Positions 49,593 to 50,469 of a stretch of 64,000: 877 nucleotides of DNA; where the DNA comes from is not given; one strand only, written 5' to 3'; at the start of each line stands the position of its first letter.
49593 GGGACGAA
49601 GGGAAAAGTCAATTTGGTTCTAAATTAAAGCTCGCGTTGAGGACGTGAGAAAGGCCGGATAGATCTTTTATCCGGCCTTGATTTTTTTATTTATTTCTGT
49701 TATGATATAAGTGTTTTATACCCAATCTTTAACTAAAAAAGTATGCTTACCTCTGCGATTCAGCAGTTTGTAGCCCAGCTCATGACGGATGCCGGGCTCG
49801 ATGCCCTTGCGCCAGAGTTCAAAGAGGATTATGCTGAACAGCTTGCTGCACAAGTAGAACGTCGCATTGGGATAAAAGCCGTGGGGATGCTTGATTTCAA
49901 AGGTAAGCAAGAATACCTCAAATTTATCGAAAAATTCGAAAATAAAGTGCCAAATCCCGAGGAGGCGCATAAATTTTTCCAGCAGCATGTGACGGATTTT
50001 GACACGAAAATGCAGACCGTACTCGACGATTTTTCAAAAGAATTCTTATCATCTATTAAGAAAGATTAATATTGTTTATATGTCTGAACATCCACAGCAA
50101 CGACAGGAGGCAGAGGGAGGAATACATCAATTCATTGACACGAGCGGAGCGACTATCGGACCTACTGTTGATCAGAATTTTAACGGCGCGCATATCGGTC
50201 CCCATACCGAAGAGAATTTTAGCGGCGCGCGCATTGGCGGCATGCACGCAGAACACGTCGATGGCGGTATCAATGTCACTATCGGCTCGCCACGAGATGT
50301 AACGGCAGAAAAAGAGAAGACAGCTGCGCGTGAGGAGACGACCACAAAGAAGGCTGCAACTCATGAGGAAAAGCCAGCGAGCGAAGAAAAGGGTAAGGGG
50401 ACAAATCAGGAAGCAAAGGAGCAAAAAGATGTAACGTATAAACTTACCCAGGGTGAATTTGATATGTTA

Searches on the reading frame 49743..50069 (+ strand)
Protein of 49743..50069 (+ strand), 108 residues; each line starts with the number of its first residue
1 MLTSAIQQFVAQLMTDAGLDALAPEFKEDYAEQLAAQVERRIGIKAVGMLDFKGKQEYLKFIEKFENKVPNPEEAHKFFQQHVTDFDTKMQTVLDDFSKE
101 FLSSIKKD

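Call 3: search_protein_families(library=pfam, proteins=[window:49743-50069:+], max_evalue=1)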
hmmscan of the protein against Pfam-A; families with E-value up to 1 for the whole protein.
window:49743-50069:+ (108 aa): 5 families
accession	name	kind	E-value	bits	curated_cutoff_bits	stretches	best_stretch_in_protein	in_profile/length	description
PF18908.5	DUF5663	-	7.1e-06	27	23.7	1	13-101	1-84/84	Protein of unknown function (DUF5663)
PF18151.6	DUF5601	-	0.0022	18.5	23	1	60-91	5-36/65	Domain of unknown function (DUF5601)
PF14747.11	DUF4473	-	0.015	16.2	25.9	1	60-93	30-63/78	Domain of unknown function (DUF4473)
PF05960.17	DUF885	-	0.02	15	32.4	1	28-100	190-265/532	Bacterial protein of unknown function (DUF885)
PF14210.11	DUF4322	-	0.07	13.5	27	1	40-56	12-28/66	Domain of unknown function (DUF4322)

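Call 12: find_homologous_proteins(query=window:49743-50069:+, max_evalue=0.001)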
Query window:49743-50069:+ (108 aa): 2 proteins with E <= 0.001 among 10 candidates.
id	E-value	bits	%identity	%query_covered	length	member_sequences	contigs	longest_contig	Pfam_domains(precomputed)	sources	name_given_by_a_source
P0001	6.7e-63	227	100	100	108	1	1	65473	PF18908.7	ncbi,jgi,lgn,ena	ncbi:MAG: hypothetical protein WC659_05250 [Patescibacteria group bacterium]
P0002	2.9e-33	132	62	100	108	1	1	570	PF18908.7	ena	-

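Call 16: search_protein_families(library=ncbifam, proteins=[window:49743-50069:+], max_evalue=1)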
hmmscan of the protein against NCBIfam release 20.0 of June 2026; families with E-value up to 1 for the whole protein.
window:49743-50069:+ (108 aa): 1 family
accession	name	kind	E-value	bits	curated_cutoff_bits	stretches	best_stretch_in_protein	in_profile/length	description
TIGR02505.1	RTPR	equivalog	0.029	12.5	340.05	1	32-98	430-495/724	ribonucleoside-triphosphate reductase, adenosylcobalamin-dependent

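Call 17: search_protein_families(library=padloc, proteins=[window:49743-50069:+], max_evalue=0.1)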
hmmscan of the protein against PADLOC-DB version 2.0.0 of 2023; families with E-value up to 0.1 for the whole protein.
window:49743-50069:+ (108 aa): 0 families

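Call 18: search_protein_families(library=phrogs, proteins=[window:49743-50069:+], max_evalue=0.1)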
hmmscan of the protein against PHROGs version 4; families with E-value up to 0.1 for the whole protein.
window:49743-50069:+ (108 aa): 0 families

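Call 28: find_related_loci(query=A3, collection=genome_contigs, flank=10000)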
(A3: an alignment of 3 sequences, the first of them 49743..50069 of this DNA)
Query A3 (108 aa) in genome_contigs; peptide patterns used: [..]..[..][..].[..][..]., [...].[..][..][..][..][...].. (x = any residue, [..] = any of these).
192 stretches matched a pattern, but none encodes a relative of the query by tblastn (E <= 1e-3).

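Call 38: search_solved_structures(query=A3, max_evalue=1)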
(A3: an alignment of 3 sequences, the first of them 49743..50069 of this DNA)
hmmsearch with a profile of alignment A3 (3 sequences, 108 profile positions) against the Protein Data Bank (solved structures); distinct sequences matched with E-value up to 1: 11.
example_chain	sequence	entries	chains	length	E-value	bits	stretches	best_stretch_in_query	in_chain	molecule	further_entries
6x89_A6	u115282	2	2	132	0.23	14.5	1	30-104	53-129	NADH dehydrogenase [ubiquinone] 1 alpha subcomplex subunit 6 | NDUA6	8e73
8xz4_A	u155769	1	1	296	0.75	12.9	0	32-79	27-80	Radixin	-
1gc6_A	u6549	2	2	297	0.76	12.9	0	32-79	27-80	RADIXIN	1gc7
8xz6_A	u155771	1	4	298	0.76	12.8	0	32-79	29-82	Radixin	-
2d2q_A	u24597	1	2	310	0.84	12.7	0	32-79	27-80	Radixin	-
2d10_A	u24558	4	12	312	0.85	12.7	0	32-79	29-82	Radixin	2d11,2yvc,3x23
2zpy_A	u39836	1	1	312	0.85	12.7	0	32-79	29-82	Radixin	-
1j19_A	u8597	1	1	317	0.88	12.6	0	32-79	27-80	radixin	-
2ems_A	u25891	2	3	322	0.91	12.6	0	32-79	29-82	Radixin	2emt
4hgx_A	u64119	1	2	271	0.95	12.5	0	9-56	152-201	Xylose isomerase domain containing protein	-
2q02_A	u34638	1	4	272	0.96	12.5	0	9-56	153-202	Putative cytoplasmic protein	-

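Call 39: find_related_loci(query=A3, collection=viral_contigs, flank=10000)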
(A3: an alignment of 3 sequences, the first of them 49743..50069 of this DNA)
Query A3 (108 aa) in viral_contigs; peptide patterns used: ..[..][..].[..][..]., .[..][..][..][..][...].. (x = any residue, [..] = any of these).
41 stretches matched a pattern, but none encodes a relative of the query by tblastn (E <= 1e-3).

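Call 41: find_related_loci(query=A3, collection=metagenome_contigs, flank=10000)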
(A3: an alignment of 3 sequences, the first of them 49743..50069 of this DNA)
Query A3 (108 aa) in metagenome_contigs; peptide patterns used: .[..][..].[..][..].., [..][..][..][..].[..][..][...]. (x = any residue, [..] = any of these).
448 stretches matched a pattern; 1 encode a relative of the query (tblastn E <= 1e-3); 1 distinct loci.
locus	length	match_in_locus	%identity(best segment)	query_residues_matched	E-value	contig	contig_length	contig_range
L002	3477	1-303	66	8-108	1e-42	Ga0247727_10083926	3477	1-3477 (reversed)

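Call 46: find_homologous_proteins(query=A5, max_evalue=0.01)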
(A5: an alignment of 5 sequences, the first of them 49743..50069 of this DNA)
Query A5 (5 sequences) (108 aa, profile of the alignment): 8 proteins with E <= 0.01 among 542 candidates.
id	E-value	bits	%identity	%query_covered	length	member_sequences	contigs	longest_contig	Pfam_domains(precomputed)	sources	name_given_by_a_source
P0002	2.5e-48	180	62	100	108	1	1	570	PF18908.7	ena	-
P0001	1.2e-47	178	100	100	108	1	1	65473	PF18908.7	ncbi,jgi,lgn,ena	ncbi:MAG: hypothetical protein WC659_05250 [Patescibacteria group bacterium]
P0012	3.8e-46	173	40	94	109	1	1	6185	-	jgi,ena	-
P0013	1.2e-45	172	37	99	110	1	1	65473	-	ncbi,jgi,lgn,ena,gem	ncbi:MAG: hypothetical protein WC659_05260 [Patescibacteria group bacterium]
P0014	3.6e-37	144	57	96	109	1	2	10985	PF18908.7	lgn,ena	-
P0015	1.1e-35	140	39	94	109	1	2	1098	PF18908.7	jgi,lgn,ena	-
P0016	1.9e-27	113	63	63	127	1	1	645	-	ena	-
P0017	9.3e-24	101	49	77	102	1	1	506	-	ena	-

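Call 47: find_encoding_contigs(protein=P0014, flank=10000)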
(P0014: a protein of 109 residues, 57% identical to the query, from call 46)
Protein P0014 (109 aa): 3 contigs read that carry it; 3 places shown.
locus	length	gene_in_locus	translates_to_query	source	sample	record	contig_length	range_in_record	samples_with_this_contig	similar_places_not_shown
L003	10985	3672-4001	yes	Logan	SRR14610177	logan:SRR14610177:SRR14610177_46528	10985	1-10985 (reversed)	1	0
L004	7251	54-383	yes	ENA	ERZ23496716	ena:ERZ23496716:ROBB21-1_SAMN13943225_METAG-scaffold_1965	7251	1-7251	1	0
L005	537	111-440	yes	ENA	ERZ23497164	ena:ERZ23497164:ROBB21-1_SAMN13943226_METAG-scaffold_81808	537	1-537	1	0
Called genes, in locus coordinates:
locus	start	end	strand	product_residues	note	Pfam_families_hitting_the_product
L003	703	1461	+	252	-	-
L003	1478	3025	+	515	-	-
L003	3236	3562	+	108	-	PF18908:DUF5663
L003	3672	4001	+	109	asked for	PF18908:DUF5663 (weak)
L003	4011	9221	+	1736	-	-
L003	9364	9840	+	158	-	PF01797:Y1_Tnp (weak)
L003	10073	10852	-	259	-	-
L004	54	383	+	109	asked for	PF18908:DUF5663 (weak)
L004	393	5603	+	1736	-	-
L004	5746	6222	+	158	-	PF01797:Y1_Tnp (weak)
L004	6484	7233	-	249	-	-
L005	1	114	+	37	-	?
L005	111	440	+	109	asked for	PF18908:DUF5663 (weak)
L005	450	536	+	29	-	?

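Call 48: find_encoding_contigs(protein=P0012, flank=10000)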
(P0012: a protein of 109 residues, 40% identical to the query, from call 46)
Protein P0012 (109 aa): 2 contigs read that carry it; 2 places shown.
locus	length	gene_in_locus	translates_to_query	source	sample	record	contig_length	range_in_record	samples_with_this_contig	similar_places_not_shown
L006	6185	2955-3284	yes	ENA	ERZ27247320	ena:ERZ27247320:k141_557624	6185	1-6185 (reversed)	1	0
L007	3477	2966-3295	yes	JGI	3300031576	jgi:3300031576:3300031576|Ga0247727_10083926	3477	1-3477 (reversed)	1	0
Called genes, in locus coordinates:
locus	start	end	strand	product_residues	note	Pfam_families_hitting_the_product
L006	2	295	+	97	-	?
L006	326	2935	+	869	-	-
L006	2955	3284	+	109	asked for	-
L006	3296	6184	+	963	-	?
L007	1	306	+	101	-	?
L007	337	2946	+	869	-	-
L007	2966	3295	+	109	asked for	-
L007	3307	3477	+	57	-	?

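Call 53: search_protein_families(library=pfam, proteins=[L003:4011-9221:+, L003:703-1461:+, L003:1478-3025:+, L006:326-2935:+, L006:3296-6184:+, L003:3236-3562:+, L003:3672-4001:+], max_evalue=0.1)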
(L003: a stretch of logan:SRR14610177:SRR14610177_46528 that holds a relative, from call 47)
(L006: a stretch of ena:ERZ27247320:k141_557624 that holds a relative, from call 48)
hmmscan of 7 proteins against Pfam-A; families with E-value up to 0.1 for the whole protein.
L003:4011-9221:+ (1736 aa): 2 families
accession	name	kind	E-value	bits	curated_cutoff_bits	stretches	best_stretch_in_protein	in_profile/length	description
PF19190.6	BACON_2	-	0.00055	20.2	25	1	206-272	2-75/94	Viral BACON domain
PF19104.5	DUF5791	-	0.029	15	27.4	0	372-406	12-46/124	Family of unknown function (DUF5791)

L003:703-1461:+ (252 aa): 0 families

L003:1478-3025:+ (515 aa): 1 family
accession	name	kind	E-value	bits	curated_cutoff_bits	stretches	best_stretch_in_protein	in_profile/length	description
PF09586.16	YfhO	-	0.012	14.4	28.5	1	284-362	361-445/835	Bacterial membrane protein YfhO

L006:326-2935:+ (869 aa): 0 families

L006:3296-6184:+ (963 aa): 0 families

L003:3236-3562:+ (108 aa): 1 family
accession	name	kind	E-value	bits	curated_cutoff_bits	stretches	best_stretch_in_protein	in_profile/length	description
PF18908.5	DUF5663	-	0.0007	20.6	23.7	1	14-98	2-82/84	Protein of unknown function (DUF5663)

L003:3672-4001:+ (109 aa): 2 families
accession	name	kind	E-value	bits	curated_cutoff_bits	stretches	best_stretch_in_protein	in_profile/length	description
PF05960.17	DUF885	-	0.0012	18.9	32.4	1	31-99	191-257/532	Bacterial protein of unknown function (DUF885)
PF18908.5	DUF5663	-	0.0032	18.5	23.7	1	15-101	1-82/84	Protein of unknown function (DUF5663)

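Call 65: predict_structure(alignment_id=A7)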
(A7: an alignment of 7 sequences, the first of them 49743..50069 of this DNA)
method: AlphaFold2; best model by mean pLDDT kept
length: 108 residues; sequences in the alignment: 7
mean_pLDDT: 85.8   pTM: 0.69
mean pLDDT of the five models: 85.8, 85.5, 85.1, 84.4, 83.8
residues with pLDDT >= 90: 39; 70-90: 63; 50-70: 4; < 50: 2
segments of 3 or more residues with pLDDT < 50: none
pLDDT, mean of each block of 10 residues (from residue 1): 74 88 86 89 90 92 78 87 91 90 77
secondary structure, 60 per line:
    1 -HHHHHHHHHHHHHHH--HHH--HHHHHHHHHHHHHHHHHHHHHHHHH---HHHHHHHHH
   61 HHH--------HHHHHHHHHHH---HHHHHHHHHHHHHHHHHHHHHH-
elements in order: H2-16 H24-48 H52-63 H72-82 H86-107

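Call 100: find_encoding_contigs(protein=P0015, flank=5000)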
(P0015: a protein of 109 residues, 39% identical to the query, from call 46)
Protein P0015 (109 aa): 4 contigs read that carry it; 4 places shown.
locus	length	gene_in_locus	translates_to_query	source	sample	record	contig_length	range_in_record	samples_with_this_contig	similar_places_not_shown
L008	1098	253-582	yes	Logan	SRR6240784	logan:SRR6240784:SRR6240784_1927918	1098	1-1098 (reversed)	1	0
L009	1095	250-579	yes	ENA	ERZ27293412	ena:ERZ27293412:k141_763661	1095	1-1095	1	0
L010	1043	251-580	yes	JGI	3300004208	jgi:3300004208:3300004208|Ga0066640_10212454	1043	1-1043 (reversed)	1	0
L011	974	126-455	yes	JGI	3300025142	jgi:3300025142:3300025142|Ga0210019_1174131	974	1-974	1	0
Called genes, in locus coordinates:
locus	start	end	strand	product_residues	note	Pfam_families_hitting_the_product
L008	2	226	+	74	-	?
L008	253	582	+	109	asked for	PF18908:DUF5663 (weak)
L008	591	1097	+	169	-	?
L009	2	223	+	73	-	?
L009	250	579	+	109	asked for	PF18908:DUF5663 (weak)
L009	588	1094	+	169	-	?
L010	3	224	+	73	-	?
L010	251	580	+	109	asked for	PF18908:DUF5663 (weak)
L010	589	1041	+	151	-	?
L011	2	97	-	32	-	?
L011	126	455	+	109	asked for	PF18908:DUF5663 (weak)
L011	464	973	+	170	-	?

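Call 101: find_encoding_contigs(protein=P0002, flank=5000)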
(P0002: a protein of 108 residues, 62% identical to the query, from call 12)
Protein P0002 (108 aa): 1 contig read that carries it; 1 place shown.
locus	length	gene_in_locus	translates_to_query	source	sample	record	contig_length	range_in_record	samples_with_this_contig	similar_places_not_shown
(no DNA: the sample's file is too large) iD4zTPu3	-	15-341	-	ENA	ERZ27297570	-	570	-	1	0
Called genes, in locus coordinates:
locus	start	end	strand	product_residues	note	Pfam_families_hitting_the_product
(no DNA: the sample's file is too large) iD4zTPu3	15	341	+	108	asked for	PF18908:DUF5663 (weak)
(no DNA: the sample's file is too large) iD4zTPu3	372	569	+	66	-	?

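Call 102: find_encoding_contigs(protein=P0016, flank=5000)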
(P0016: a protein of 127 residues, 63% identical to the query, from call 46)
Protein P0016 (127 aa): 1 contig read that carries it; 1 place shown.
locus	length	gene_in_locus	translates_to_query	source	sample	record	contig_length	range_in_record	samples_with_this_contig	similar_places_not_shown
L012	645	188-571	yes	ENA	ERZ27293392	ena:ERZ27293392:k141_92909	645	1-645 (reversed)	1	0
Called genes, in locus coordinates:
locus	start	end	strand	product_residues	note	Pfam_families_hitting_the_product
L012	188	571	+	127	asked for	-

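Call 114: fold_search(model_id=the predicted structure, library=viral)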
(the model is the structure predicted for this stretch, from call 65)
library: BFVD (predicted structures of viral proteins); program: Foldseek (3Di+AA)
matches with E <= 10: 123; with E <= 0.001: 0
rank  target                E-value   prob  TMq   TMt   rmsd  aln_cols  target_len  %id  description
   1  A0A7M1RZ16            4.6e-01  0.18  0.27  0.19  11.7       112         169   20  Uncharacterized protein [uncultured phage cr106_1]
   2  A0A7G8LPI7            1.1e+00  0.09  0.24  0.23  19.1       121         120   15  (no name in the UniProt tables at hand)
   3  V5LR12                1.1e+00  0.15  0.34  0.20  16.4       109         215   14  (no name in the UniProt tables at hand)
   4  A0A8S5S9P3            1.6e+00  0.12  0.32  0.22  10.8       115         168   16  Uncharacterized protein [Myoviridae sp. ctByu2]
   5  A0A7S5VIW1            2.1e+00  0.18  0.36  0.40   7.3        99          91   15  (no name in the UniProt tables at hand)
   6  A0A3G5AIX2            2.1e+00  0.07  0.27  0.22  13.2       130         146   12  Uncharacterized protein [Satyrvirus sp.]
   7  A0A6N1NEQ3            2.2e+00  0.13  0.33  0.29   9.2        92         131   17  Uncharacterized protein [Tupanvirus deep ocean]
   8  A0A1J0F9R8            2.2e+00  0.07  0.26  0.26  14.5       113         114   12  (no name in the UniProt tables at hand)
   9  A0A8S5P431            2.4e+00  0.06  0.24  0.19  11.2       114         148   12  Uncharacterized protein [Siphoviridae sp. ctZE52]
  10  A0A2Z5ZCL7            2.4e+00  0.06  0.21  0.20  13.5       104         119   17  Uncharacterized protein [Escherichia phage EcS1]
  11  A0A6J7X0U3            2.4e+00  0.06  0.23  0.18  15.6       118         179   14  Uncharacterized protein [uncultured Caudovirales phage]
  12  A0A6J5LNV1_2          2.5e+00  0.04  0.21  0.03  22.9       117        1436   12  N-acetyltransferase domain-containing protein [uncultured Caudovirales phage]
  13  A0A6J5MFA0            2.7e+00  0.06  0.23  0.21  13.0       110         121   13  Uncharacterized protein [uncultured Caudovirales phage]
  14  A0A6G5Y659            2.8e+00  0.12  0.35  0.33  12.4       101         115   15  (no name in the UniProt tables at hand)
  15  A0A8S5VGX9            2.8e+00  0.08  0.30  0.16  13.1       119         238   14  Uncharacterized protein [Myoviridae sp. ctkfK18]
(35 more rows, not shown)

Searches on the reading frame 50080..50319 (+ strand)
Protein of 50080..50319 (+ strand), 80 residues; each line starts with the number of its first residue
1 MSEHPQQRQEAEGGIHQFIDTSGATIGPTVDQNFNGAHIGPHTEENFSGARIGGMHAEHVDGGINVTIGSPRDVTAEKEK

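Call 11: find_homologous_proteins(query=A1, max_evalue=0.01)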
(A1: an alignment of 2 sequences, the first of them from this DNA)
Query A1 (2 sequences): 10 candidates shared short words with the query, none scored E <= 0.01.
